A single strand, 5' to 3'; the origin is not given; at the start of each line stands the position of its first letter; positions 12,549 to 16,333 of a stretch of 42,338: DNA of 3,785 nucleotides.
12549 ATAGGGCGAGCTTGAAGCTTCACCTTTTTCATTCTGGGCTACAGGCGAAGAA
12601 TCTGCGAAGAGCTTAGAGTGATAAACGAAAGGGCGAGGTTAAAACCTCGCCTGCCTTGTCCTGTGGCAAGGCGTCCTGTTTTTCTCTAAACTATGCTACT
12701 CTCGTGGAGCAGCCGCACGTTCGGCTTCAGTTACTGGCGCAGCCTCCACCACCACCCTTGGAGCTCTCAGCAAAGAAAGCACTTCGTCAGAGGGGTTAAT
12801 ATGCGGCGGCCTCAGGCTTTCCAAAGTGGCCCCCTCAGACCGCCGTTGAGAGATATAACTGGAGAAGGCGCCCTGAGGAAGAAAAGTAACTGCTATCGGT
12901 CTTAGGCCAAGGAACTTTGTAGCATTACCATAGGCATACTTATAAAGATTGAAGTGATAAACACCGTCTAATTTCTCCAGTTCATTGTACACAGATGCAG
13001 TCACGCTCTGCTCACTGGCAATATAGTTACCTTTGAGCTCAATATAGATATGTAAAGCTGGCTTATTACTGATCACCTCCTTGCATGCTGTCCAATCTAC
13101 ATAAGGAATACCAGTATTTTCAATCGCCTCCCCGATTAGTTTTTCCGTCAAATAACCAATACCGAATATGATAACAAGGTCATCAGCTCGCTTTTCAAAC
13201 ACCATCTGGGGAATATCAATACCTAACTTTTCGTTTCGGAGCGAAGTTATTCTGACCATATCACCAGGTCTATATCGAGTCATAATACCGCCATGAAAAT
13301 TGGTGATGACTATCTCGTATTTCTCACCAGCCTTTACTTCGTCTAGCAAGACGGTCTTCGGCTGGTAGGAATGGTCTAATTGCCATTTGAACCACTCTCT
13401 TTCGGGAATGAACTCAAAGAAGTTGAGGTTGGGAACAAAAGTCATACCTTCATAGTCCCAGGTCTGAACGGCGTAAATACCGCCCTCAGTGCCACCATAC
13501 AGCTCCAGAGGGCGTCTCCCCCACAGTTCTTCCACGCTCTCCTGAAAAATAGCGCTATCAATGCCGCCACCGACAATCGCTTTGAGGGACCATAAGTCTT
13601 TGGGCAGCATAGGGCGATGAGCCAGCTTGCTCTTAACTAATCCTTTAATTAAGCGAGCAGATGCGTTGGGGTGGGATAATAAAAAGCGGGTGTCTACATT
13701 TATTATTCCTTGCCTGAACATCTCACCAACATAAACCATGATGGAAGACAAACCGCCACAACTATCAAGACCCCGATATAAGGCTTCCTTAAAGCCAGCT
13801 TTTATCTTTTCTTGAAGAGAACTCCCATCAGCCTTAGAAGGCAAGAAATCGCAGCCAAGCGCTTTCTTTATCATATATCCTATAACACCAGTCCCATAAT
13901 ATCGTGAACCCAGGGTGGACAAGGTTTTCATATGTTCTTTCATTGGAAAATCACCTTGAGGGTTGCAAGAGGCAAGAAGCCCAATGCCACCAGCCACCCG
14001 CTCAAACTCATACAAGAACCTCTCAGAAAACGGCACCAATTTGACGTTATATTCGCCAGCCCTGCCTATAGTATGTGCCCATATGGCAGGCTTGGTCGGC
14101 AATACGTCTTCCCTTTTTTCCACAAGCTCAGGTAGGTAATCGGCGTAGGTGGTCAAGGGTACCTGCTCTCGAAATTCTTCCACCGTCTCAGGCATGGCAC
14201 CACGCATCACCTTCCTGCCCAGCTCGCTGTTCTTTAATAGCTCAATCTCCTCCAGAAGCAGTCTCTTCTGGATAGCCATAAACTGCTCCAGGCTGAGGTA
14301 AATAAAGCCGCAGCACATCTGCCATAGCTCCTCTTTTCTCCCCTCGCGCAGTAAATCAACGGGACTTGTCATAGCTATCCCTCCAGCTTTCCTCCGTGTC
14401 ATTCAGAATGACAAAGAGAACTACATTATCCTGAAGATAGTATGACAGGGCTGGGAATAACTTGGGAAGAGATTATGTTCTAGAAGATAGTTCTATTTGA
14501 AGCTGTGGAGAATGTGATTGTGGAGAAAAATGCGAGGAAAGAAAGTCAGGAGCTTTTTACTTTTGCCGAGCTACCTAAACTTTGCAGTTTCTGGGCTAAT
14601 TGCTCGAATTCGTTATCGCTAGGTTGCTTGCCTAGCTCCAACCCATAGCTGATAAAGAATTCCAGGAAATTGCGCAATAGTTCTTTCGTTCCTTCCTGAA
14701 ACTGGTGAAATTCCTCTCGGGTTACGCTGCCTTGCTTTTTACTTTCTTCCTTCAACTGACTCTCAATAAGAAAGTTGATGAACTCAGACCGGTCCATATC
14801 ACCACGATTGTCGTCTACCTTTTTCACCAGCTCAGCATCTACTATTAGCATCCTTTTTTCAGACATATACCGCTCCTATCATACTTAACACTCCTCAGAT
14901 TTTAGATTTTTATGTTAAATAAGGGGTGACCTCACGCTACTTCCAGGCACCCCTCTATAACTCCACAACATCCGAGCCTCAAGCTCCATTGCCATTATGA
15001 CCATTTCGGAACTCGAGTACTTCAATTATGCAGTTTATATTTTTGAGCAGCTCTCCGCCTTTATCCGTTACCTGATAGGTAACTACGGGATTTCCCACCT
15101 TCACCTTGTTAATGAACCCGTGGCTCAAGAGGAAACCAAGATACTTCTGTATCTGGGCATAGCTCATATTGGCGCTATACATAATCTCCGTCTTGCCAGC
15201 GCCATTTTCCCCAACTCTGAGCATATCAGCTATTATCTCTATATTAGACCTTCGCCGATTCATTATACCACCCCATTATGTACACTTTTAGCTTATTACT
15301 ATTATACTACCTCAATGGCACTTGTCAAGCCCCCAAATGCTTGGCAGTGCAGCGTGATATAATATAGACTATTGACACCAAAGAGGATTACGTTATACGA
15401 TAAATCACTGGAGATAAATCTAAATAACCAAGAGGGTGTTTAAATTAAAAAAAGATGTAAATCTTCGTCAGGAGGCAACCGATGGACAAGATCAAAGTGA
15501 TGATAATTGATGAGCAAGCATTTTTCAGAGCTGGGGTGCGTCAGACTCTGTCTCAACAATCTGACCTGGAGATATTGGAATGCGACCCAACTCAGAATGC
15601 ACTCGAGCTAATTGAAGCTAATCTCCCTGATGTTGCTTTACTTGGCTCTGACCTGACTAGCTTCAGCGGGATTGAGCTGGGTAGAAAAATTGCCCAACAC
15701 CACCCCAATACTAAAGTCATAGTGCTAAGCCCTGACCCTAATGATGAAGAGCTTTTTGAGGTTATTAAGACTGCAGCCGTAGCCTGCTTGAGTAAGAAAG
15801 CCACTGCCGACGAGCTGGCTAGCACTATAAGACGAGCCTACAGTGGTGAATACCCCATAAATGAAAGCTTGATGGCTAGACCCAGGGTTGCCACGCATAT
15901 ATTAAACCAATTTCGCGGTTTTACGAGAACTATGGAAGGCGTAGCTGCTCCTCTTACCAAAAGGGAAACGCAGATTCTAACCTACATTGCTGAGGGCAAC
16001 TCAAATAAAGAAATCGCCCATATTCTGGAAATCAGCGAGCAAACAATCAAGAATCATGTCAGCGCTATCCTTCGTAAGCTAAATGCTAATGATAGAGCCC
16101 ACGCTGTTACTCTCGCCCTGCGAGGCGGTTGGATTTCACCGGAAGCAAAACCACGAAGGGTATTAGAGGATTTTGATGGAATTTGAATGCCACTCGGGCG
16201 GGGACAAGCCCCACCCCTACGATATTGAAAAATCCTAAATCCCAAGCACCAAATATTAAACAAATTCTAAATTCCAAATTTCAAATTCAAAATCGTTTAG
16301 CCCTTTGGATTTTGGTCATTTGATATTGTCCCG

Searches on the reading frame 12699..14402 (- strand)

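Call 17: search_protein_families(library=pfam, proteins=[window:12699-14402:-], max_evalue=0.01)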
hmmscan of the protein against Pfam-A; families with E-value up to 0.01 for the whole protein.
window:12699-14402:- (568 aa): 3 families
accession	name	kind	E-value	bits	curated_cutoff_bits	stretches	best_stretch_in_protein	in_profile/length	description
PF23571.1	GH3_M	-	1.2e-15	57.8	23.6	1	321-391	2-66/75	GH3 family central domain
PF03321.19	GH3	-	1.7e-07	31.2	23.6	1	38-186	9-155/304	GH3 family N-terminal domain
PF23572.1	GH3_C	-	0.00038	21.5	23.6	1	422-536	6-115/119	GH3 family C-terminal domain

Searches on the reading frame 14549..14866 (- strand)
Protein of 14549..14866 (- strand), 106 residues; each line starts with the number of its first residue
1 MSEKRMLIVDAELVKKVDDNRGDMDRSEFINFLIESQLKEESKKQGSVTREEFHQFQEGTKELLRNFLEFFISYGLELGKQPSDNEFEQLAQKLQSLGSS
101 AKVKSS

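Call 17: search_protein_families(library=pfam, proteins=[window:14549-14866:-], max_evalue=0.01)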
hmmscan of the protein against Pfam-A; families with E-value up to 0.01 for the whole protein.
window:14549-14866:- (106 aa): 1 family
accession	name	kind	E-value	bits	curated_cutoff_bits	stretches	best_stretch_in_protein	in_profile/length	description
PF07739.18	TipAS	-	0.0092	16.9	23.8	0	36-97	13-69/117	TipAS antibiotic-recognition domain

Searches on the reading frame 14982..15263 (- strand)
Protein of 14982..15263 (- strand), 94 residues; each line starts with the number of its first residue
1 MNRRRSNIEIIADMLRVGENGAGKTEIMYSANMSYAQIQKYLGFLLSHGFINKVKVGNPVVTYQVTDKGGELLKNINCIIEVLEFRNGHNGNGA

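Call 17: search_protein_families(library=pfam, proteins=[window:14982-15263:-], max_evalue=0.01)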
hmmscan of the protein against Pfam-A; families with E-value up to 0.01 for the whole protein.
window:14982-15263:- (94 aa): 2 families
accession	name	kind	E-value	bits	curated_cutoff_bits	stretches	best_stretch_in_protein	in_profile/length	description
PF14947.12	HTH_45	-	1.4e-22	79.9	25.5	1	4-82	1-75/77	Winged helix-turn-helix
PF14277.12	DUF4364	-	0.0015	18.8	26.9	1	29-77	27-74/162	Domain of unknown function (DUF4364)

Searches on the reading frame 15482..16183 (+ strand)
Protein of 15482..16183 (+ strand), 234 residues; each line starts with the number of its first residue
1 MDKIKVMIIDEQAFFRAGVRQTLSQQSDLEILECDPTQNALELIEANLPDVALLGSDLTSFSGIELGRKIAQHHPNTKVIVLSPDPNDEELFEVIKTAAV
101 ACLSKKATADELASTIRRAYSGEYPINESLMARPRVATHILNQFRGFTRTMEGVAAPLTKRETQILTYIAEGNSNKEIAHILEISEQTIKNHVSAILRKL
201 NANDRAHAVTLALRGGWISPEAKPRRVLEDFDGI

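Call 16: search_protein_families(library=pfam, proteins=[window:15482-16183:+], max_evalue=0.01)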
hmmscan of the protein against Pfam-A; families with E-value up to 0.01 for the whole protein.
window:15482-16183:+ (234 aa): 8 families
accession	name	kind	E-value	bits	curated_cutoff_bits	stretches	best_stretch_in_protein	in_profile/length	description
PF00196.25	GerE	-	2.9e-22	78.5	23.5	1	157-212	2-57/57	Bacterial regulatory proteins, luxR family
PF00072.30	Response_reg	-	4.1e-17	62.8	30.2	1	6-116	1-110/111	Response regulator receiver domain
PF08281.18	Sigma70_r4_2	-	1e-05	25.5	25.7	1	158-200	11-54/54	Sigma-70, region 4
PF04545.22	Sigma70_r4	-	5.6e-05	23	24.1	1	158-200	5-48/50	Sigma-70, region 4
PF13518.12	HTH_28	-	0.00055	20.4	25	1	164-194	4-34/52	Helix-turn-helix domain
PF08279.18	HTH_11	-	0.0043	17.4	25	1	161-198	1-41/55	HTH domain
PF14493.12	HTH_40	-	0.0054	17.4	27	0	167-199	7-39/89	Helix-turn-helix domain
PF13936.12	HTH_38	-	0.0066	16.6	27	1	164-193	12-41/44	Helix-turn-helix domain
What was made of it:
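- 15482..16186 (+): REC-GerE (NarL/LuxR-type) response regulator directly upstream of pilB. Pfam (call 16).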
